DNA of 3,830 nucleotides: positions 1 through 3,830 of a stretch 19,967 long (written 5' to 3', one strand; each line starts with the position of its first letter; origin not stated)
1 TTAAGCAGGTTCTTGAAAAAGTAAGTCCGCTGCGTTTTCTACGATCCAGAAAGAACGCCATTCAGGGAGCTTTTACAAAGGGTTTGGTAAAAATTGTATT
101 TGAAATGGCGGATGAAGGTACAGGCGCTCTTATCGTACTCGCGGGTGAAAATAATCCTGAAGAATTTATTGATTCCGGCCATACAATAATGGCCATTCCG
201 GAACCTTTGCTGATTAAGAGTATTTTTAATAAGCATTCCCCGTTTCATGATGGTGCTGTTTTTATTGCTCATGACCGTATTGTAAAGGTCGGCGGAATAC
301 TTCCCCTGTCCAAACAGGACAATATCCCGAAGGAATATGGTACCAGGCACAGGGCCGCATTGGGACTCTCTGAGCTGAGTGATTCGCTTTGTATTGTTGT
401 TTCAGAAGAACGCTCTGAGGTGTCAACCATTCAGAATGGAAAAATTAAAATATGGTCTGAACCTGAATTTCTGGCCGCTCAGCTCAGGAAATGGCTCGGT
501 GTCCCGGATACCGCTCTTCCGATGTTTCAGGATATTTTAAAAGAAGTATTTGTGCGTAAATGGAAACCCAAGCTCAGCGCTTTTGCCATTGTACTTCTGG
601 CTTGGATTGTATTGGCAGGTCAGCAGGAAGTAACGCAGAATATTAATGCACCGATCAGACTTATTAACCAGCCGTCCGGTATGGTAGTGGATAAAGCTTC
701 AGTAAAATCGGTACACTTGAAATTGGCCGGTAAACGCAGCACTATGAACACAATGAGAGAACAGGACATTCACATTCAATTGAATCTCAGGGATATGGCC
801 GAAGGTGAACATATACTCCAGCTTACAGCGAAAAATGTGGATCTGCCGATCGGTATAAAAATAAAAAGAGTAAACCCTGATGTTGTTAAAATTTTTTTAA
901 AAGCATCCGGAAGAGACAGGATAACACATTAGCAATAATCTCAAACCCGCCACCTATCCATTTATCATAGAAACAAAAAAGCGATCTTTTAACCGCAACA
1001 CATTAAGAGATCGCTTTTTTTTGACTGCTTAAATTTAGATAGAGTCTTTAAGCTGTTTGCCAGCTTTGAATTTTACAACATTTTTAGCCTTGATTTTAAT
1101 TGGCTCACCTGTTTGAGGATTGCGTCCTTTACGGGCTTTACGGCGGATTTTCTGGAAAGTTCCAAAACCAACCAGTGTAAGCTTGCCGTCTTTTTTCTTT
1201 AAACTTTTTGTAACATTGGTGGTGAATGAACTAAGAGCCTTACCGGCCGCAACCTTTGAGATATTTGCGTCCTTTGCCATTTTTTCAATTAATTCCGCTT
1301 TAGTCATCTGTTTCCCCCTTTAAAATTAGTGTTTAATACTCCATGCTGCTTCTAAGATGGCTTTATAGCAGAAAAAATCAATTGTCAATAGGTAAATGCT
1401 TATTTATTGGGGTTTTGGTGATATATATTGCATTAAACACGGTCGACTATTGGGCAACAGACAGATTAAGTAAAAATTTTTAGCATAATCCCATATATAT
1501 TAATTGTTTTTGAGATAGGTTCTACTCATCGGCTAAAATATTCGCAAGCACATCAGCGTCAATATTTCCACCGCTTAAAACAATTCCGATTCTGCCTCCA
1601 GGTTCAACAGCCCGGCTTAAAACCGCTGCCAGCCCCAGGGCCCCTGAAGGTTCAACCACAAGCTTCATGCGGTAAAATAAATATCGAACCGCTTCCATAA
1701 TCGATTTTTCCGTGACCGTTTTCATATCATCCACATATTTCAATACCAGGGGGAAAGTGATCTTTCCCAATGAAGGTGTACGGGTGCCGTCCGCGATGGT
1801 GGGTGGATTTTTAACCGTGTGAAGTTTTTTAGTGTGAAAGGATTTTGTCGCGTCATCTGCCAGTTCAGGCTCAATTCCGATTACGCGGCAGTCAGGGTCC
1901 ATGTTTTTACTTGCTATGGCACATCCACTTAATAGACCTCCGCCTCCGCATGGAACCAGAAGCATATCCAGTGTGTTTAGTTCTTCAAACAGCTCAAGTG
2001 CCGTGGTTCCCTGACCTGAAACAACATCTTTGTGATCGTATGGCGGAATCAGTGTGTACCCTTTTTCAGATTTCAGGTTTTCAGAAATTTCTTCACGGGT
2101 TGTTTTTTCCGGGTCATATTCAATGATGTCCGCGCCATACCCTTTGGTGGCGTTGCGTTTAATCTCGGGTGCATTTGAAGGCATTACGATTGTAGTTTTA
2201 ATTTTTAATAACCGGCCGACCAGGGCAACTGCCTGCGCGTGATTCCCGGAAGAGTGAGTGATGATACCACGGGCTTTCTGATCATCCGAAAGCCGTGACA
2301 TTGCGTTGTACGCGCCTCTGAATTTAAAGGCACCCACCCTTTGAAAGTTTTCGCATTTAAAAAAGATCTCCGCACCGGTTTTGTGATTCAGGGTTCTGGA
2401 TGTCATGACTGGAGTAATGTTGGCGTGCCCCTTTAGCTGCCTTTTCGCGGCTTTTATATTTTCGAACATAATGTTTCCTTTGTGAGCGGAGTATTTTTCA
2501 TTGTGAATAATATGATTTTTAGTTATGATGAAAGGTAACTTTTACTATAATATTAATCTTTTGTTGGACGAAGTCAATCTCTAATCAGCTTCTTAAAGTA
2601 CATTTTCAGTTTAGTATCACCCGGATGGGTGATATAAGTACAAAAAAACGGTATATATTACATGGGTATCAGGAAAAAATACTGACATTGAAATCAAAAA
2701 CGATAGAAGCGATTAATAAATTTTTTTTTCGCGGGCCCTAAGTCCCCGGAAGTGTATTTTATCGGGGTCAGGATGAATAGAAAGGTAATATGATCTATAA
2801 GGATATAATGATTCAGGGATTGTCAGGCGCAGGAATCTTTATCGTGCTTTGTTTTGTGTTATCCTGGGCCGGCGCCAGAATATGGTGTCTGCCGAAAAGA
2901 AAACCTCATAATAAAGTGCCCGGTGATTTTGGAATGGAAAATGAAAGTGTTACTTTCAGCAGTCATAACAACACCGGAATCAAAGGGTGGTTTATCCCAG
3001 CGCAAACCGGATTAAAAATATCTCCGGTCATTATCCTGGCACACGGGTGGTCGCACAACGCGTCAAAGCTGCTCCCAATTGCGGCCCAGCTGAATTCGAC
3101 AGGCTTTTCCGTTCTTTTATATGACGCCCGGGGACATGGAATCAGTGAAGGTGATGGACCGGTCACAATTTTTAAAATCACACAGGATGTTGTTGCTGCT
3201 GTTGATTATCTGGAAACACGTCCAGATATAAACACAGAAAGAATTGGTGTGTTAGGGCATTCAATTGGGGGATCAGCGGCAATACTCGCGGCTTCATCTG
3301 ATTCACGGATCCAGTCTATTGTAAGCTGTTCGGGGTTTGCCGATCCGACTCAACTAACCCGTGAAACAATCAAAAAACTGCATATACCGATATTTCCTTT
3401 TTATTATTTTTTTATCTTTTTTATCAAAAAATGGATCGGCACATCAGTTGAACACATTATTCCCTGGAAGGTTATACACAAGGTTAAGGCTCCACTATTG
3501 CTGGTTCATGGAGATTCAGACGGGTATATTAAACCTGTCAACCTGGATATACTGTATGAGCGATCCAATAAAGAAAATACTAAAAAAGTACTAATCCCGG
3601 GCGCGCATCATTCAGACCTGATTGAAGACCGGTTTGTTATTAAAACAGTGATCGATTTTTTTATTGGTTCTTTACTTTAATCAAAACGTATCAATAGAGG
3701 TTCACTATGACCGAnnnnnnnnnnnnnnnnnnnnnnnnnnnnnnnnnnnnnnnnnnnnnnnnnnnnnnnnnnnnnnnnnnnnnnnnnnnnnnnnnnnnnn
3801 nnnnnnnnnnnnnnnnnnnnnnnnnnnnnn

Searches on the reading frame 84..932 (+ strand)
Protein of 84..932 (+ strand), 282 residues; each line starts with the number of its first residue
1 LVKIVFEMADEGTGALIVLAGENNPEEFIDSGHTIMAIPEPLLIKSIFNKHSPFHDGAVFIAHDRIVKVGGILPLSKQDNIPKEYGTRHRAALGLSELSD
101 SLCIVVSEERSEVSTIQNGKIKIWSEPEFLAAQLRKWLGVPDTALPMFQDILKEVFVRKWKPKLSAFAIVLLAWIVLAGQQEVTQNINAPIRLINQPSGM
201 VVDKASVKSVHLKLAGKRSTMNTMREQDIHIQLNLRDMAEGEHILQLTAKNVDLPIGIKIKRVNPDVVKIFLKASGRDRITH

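Call 4: search_protein_families(library=pfam, proteins=[window:84-932:+])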
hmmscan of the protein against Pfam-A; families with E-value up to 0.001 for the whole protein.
window:84-932:+ (282 aa): 2 families
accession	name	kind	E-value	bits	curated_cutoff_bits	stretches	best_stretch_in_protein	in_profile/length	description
PF02457.21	DAC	-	8e-35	119.4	27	1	5-121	4-119/119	DisA bacterial checkpoint controller nucleotide-binding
PF07949.17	YbbR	-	0.00013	22.6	22.3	1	190-270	2-79/81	YbbR-like protein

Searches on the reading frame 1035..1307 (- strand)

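Call 25: search_protein_families(library=pfam, proteins=[window:1035-1307:-], max_evalue=0.01)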
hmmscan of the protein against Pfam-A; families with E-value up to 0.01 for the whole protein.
window:1035-1307:- (90 aa): 1 family
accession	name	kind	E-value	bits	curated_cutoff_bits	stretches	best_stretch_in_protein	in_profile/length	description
PF00216.26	Bac_DNA_binding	-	1.9e-29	102.2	22.4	1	1-90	1-89/90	Bacterial DNA-binding protein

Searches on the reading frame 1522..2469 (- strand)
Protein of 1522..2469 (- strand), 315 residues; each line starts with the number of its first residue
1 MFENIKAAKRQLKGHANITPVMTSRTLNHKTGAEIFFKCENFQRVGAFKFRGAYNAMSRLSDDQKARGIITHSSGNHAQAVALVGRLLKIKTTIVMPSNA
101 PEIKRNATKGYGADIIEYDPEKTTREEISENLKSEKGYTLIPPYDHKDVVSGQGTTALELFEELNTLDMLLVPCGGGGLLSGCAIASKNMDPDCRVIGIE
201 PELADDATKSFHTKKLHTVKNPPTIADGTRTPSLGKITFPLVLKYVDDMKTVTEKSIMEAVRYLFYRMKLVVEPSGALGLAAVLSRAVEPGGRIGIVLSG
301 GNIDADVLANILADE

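Call 4: search_protein_families(library=pfam, proteins=[window:1522-2469:-])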
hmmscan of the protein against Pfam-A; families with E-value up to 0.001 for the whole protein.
window:1522-2469:- (315 aa): 1 family
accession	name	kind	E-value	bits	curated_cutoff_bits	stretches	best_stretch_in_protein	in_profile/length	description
PF00291.31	PALP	-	2.7e-81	273.6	35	1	15-300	4-295/295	Pyridoxal-phosphate dependent enzyme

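Call 5: search_protein_families(library=ncbifam, proteins=[window:1522-2469:-], max_evalue=0.01)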
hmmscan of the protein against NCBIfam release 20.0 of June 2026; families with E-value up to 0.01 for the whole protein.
window:1522-2469:- (315 aa): 39 families (the best 25 are shown)
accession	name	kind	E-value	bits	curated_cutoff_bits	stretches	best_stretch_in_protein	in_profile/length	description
NF005454.0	PRK07048.1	equivalog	1.5e-143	477.8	452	1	2-313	9-321/324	threo-3-hydroxy-L-aspartate ammonia-lyase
NF045641.2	BHydaspDhtseBhcB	equivalog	2.8e-97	325.6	550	1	2-308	4-310/312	beta-hydroxyaspartate dehydratase BhcB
TIGR01127.1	ilvA_1Cterm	equivalog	2.6e-95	319.6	378.75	1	19-313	1-296/380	threonine ammonia-lyase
NF005600.0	PRK07334.1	equivalog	4.5e-91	305.4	496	1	2-313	12-322/408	threonine ammonia-lyase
NF006389.0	PRK08638.1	equivalog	2.4e-86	289.7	453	1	3-311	12-323/333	bifunctional threonine ammonia-lyase/L-serine ammonia-lyase TdcB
NF005147.0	PRK06608.1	equivalog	1.3e-82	277.4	380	1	2-314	8-322/339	serine/threonine dehydratase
NF005292.0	PRK06815.1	equivalog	1.9e-75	253.9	371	1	1-312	4-317/320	threonine/serine dehydratase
NF005680.0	PRK07476.1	equivalog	3.9e-73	246.3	413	1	3-314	8-322/326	hydroxyectoine utilization dehydratase EutB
TIGR01124.1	ilvA_2Cterm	equivalog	5e-72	243.1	411.3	1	11-308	10-311/499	threonine ammonia-lyase, biosynthetic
NF006674.0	PRK09224.1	subfamily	2.9e-71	240.7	577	1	15-308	22-319/508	threonine ammonia-lyase IlvA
NF006390.0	PRK08639.1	equivalog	3.4e-69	233.8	421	1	3-311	10-323/418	threonine ammonia-lyase IlvA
TIGR02991.1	ectoine_eutB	equivalog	1.3e-67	228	413.35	1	3-312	4-315/317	hydroxyectoine utilization dehydratase EutB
TIGR02079.1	THD1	equivalog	3.7e-64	217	440.55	1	4-311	2-315/410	threonine ammonia-lyase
NF006094.0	PRK08246.1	subfamily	1.2e-62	212.1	331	1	3-308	8-309/310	serine/threonine dehydratase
NF009130.0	PRK12483.1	subfamily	6.3e-62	209.8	801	1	16-307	35-330/521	threonine ammonia-lyase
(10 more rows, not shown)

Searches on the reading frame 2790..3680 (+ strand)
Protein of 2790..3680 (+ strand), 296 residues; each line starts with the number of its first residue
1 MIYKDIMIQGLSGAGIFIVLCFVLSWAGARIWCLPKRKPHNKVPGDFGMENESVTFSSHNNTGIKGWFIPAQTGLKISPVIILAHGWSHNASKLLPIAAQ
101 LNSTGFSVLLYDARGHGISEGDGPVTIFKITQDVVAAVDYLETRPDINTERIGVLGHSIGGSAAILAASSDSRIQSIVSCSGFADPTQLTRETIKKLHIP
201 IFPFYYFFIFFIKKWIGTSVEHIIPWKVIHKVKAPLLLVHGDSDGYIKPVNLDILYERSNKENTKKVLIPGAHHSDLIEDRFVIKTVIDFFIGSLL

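Call 4: search_protein_families(library=pfam, proteins=[window:2790-3680:+])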
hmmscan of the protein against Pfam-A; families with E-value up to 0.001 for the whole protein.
window:2790-3680:+ (296 aa): 12 families
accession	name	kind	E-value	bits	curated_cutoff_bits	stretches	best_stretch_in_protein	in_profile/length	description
PF12146.15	Hydrolase_4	-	1.4e-21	77.3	27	2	80-188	6-115/239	Serine aminopeptidase, S33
PF00561.26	Abhydrolase_1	-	1.2e-16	61.6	25.8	1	79-189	1-109/245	alpha/beta hydrolase fold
PF02129.25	Peptidase_S15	-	9.1e-14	52.2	23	1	76-189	17-136/262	X-Pro dipeptidyl-peptidase (S15 family)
PF12697.13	Abhydrolase_6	-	1.2e-11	46.2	26.3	1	81-187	1-99/217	Alpha/beta hydrolase family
PF01738.24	DLH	-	1.3e-09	38.4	21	1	79-201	14-146/217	Dienelactone hydrolase family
PF12740.14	PETase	-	2.9e-09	37.1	28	1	45-184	23-159/263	PET hydrolase-like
PF00326.27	Peptidase_S9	-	6.7e-09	36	22.6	1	132-256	46-167/213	Prolyl oligopeptidase family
PF05448.18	AXE1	-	7.7e-09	35.2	21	0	130-180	156-206/321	Acetyl xylan esterase (AXE1)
PF20434.5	BD-FAE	-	3.7e-07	30.3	26.8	1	69-172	5-111/215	BD-FAE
PF08840.17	BAAT_C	-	8e-06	26.5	20.9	1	137-188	9-60/210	BAAT / Acyl-CoA thioester hydrolase C terminal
PF03403.19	PAF-AH_p_II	-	6.8e-05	22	20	0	138-186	209-257/372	Platelet-activating factor acetylhydrolase, isoform II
PF02273.21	Acyl_transf_2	-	0.0009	19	20.3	0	60-164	11-115/294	Acyl transferase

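Call 5: search_protein_families(library=ncbifam, proteins=[window:2790-3680:+], max_evalue=0.01)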
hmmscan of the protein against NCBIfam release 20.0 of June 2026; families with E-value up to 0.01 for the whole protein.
window:2790-3680:+ (296 aa): 30 families (the best 25 are shown)
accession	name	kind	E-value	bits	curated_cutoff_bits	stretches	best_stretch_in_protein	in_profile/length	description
NF047920.1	lactonase_UilS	equivalog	9.9e-25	87.8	400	1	75-190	21-138/285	UilS family quorum-quenching N-acyl-homoserine lactonase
TIGR02427.1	protocat_pcaD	equivalog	1.2e-11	44.5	255.85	1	99-181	34-111/251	3-oxoadipate enol-lactonase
NF007954.0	PRK10673.1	equivalog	2e-10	40.3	399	1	77-179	16-111/255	esterase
NF051488.1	bifunc_PcaDC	exception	2.8e-10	39.9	390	1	78-181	12-110/375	bifunctional 3-oxoadipate enol-lactonase/4-carboxymuconolactone decarboxylase PcaDC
TIGR03100.1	hydr1_PEP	hypoth_equivalog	7.4e-10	38.6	168.45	1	94-182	46-132/274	hydrolase 1, exosortase A system-associated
NF004514.1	PRK05855.1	equivalog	1.2e-09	37.3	455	1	76-182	20-126/578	SDR family oxidoreductase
NF051441.1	BisHyethTerphBdeA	equivalog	9e-09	35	520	1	45-182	66-200/305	bis(hydroxyethyl) terephthalate hydrolase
TIGR01738.1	bioH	equivalog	1.4e-08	34.7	206.95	1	80-184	6-100/245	pimeloyl-ACP methyl ester esterase BioH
NF041096.1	esterase_EstD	equivalog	2.1e-07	30.4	600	1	97-179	187-270/421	esterase EstD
NF011457.0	PRK14875.1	equivalog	1e-06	28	307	1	78-178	132-227/372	acetoin dehydrogenase dihydrolipoyllysine-residue acetyltransferase subunit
TIGR03695.1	menH_SHCHC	equivalog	1.7e-06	27.7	208.55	1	78-177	2-99/252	2-succinyl-6-hydroxy-2,4-cyclohexadiene-1-carboxylate synthase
NF045948.1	ProImpepThrmp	equivalog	1.8e-06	27.7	500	1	76-182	24-128/291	proline iminopeptidase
NF007857.0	PRK10566.1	equivalog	2.4e-06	27.5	201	1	70-250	19-203/249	esterase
NF050089.1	i_nPHAscl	equivalog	7.6e-06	25.2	300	0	79-175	19-110/288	intracellular short-chain-length polyhydroxyalkanoate depolymerase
TIGR03611.1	RutD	equivalog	1.4e-05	24.6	238.5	1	79-188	14-119/258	pyrimidine utilization protein D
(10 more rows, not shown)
